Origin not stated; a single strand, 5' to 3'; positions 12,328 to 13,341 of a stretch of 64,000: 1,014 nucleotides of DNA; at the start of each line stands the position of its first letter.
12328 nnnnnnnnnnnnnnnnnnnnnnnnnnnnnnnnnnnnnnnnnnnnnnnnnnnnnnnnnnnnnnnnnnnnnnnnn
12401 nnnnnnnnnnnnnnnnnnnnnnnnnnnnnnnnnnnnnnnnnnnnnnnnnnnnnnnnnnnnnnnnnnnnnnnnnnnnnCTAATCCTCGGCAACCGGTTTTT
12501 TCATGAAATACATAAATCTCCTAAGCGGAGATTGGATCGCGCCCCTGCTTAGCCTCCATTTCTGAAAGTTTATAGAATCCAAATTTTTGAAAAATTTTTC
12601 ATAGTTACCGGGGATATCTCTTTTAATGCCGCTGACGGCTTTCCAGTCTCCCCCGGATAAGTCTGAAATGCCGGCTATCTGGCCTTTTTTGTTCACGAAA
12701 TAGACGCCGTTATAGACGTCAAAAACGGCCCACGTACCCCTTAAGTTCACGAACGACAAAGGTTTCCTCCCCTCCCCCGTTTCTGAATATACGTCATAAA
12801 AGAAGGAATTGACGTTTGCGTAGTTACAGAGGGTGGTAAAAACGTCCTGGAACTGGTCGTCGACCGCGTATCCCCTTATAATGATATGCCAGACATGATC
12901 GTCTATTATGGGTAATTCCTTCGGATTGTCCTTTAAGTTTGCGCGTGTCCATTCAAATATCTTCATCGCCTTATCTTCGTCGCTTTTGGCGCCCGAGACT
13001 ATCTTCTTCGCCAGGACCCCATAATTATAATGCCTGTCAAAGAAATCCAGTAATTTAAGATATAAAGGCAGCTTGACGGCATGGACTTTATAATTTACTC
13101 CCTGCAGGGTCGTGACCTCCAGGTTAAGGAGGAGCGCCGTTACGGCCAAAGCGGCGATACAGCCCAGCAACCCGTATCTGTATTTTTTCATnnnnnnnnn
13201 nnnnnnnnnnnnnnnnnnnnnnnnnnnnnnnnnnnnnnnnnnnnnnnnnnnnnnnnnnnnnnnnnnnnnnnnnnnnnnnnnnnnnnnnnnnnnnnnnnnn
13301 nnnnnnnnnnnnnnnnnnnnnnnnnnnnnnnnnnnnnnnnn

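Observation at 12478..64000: Roughly 51.5-kb gapless, co-directional, translationally coupled unit of about 48 glycan-biosynthesis genes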

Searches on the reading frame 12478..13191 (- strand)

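Call 4: search_protein_families(library=pfam, proteins=[window:12478-13191:-])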
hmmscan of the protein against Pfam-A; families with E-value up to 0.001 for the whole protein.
window:12478-13191:- (237 aa): 1 family
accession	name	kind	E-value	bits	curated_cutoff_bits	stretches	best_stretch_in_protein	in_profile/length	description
PF01841.26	Transglut_core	-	0.00046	20.9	23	1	60-128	3-71/108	Transglutaminase-like superfamily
